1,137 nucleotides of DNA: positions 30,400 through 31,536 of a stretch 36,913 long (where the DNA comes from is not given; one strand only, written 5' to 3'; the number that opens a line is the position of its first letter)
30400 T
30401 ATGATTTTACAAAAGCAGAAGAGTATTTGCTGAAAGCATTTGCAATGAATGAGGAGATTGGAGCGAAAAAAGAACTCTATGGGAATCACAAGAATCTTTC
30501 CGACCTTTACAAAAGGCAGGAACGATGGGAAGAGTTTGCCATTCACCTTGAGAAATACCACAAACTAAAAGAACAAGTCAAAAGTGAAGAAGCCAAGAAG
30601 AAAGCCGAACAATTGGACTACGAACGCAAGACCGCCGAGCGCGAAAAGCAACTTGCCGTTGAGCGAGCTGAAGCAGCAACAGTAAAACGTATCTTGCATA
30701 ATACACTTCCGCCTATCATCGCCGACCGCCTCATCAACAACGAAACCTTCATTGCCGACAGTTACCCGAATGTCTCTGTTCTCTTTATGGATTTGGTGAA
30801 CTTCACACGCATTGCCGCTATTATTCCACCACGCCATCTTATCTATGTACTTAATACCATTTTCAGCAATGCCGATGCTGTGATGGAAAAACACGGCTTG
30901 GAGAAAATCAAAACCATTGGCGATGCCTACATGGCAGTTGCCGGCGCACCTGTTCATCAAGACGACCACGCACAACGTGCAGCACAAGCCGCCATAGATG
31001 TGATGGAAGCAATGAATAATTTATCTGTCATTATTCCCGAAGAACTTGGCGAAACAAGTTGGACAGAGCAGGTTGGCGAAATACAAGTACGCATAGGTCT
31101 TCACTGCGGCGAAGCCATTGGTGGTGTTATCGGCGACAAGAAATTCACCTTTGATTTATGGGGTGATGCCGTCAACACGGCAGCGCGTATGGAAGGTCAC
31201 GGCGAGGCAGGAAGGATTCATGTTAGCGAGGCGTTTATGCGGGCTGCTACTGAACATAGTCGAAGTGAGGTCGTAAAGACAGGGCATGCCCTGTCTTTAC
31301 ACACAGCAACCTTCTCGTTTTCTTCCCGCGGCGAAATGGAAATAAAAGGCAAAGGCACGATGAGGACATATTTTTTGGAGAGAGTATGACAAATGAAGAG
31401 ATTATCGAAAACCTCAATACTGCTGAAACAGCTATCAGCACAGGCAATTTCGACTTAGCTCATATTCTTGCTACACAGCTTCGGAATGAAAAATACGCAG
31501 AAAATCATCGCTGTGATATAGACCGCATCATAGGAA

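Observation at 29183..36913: Tandem array of one TPR sensor scaffold fused to alternative output modules (two cyclases, one histidine kinase, one unknown) with two decayed copies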

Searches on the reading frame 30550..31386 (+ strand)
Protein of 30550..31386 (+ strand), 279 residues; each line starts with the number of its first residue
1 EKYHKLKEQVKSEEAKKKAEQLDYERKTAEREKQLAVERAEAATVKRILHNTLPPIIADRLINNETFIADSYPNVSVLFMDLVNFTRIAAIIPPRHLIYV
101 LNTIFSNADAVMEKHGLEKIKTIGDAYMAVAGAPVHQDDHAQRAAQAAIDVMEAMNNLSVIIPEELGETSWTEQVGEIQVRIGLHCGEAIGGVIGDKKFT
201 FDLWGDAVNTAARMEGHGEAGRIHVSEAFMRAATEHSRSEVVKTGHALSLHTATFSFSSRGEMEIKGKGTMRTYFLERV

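Call 35: search_solved_structures(query=window:30550-31386:+, max_evalue=1e-10, show_alignments=3)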
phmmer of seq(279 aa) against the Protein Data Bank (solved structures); distinct sequences matched with E-value up to 1e-10: 47.
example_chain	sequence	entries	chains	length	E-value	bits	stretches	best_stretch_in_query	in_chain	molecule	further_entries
8sl3_A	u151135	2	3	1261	5.3e-46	160.4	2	68-230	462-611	Adenylate cyclase type 5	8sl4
9u3p_A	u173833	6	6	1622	1.2e-44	155.9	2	70-233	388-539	Adenylate cyclase type 9,Protein M2-1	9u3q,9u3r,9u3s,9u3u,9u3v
7pd4_A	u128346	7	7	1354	1.3e-44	155.8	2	70-235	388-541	Adenylate cyclase 9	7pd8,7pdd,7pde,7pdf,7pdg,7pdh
6r4o_A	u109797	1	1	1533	2.4e-44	154.9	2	70-235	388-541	Adenylate cyclase 9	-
6r3q_A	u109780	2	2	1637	3.3e-44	154.5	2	70-235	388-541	Adenylate cyclase 9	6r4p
5o5k_A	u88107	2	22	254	2.5e-42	148.3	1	32-230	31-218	Adenylate cyclase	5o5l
8buz_A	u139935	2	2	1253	1.6e-41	145.7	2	69-231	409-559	Adenylate cyclase type 8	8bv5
7yz9_A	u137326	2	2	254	3.3e-38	134.8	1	30-276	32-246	Adenylate cyclase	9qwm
4p2x_A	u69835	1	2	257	4.4e-38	134.4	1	23-276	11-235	Adenylate cyclase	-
4p2f_A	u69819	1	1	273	8.4e-38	133.5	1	38-276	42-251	Adenylate cyclase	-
4p2m_A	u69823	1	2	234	1.4e-37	132.7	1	43-276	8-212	Adenylate cyclase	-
7yzi_A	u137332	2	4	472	4e-37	131.3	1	35-276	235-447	Adenylate cyclase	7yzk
3et6_A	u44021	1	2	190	5.8e-34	120.9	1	69-277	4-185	Soluble guanylyl cyclase beta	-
9bcv_A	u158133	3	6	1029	1.6e-32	116.2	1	34-276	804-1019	Atrial natriuretic peptide receptor 1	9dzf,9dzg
9dzh_A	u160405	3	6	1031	1.6e-32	116.2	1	34-276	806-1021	Atrial natriuretic peptide receptor 1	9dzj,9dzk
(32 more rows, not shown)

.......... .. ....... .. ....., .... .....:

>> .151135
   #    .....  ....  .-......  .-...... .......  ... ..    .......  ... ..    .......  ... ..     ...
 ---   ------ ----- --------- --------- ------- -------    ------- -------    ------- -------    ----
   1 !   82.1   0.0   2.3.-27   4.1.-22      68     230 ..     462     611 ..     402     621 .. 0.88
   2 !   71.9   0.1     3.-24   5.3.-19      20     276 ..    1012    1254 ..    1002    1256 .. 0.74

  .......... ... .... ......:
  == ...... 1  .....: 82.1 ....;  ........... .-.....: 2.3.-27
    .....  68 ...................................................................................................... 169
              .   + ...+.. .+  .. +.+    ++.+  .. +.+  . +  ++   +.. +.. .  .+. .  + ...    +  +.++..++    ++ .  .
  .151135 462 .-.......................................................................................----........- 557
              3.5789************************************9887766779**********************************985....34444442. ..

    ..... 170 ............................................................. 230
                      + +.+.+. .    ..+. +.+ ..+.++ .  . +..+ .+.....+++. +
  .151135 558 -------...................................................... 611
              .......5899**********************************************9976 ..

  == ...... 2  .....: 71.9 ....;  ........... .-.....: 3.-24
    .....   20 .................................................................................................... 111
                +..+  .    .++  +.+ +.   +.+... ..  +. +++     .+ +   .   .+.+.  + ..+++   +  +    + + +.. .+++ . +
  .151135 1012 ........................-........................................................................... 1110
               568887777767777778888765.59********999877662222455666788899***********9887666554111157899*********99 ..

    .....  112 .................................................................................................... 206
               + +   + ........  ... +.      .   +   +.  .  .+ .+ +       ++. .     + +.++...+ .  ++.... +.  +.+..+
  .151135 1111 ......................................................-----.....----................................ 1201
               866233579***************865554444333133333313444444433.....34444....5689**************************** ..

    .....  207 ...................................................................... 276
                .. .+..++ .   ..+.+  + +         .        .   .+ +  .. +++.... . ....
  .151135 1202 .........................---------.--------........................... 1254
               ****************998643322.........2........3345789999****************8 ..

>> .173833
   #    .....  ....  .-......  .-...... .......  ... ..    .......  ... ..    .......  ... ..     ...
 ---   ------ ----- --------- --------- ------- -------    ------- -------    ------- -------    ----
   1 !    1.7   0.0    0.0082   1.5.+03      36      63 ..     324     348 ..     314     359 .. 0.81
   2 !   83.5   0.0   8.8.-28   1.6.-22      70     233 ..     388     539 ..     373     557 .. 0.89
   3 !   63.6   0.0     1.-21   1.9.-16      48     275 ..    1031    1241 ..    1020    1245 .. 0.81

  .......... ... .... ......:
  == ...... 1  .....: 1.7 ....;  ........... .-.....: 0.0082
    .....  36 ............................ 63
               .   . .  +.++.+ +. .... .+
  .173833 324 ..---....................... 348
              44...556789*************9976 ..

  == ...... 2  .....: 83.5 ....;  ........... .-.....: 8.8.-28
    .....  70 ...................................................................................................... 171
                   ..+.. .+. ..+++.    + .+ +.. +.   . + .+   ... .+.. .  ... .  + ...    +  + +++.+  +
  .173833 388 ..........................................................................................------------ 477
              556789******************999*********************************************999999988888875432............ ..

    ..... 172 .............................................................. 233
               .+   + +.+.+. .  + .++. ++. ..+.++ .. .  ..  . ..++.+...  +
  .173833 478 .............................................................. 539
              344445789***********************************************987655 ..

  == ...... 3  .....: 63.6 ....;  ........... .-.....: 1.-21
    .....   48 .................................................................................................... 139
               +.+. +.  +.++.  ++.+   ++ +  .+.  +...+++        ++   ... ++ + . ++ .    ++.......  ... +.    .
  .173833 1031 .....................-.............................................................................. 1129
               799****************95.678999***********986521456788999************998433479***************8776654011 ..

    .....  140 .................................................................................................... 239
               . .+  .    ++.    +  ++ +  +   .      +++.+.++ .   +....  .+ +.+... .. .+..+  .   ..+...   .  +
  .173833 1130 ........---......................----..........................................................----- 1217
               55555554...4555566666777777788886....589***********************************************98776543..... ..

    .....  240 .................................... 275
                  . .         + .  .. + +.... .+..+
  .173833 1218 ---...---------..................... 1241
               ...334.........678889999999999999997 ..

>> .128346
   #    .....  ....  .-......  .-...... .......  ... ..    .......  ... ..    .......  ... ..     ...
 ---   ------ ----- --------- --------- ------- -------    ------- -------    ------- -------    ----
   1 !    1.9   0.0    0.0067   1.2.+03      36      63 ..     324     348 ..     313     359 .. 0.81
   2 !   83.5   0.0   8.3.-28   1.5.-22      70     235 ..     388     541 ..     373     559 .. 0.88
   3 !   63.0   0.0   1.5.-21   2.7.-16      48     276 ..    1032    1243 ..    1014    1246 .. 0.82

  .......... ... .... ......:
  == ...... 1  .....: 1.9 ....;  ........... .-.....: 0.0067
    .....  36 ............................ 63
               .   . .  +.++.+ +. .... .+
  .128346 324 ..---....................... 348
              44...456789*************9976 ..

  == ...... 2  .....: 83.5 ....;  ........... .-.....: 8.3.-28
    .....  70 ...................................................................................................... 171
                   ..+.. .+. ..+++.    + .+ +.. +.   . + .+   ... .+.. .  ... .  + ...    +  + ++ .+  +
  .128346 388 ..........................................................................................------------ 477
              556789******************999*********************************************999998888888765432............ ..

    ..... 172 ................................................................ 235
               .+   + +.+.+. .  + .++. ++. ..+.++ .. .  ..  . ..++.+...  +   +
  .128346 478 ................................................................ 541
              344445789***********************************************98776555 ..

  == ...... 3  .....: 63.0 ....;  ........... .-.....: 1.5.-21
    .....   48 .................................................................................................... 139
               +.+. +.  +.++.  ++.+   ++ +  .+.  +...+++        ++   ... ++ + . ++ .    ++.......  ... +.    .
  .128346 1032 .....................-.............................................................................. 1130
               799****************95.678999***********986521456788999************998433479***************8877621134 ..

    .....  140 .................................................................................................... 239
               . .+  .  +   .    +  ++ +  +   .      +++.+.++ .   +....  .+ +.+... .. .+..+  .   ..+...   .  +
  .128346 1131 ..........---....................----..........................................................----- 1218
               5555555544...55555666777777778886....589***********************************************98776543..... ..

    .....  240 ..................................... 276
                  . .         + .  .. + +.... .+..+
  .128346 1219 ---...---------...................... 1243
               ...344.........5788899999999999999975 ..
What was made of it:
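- On Class III nucleotidyl cyclase (Pfam PF00211): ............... aligns with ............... of AC5 (call 35).
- Checked: The Lys of KTIGD and the Asp of (F/Y)DLWG align with the substrate-specifying Lys/Asp of mammalian AC5 C2 (call 35).
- The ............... segment aligns with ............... of AC5 (call 35).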
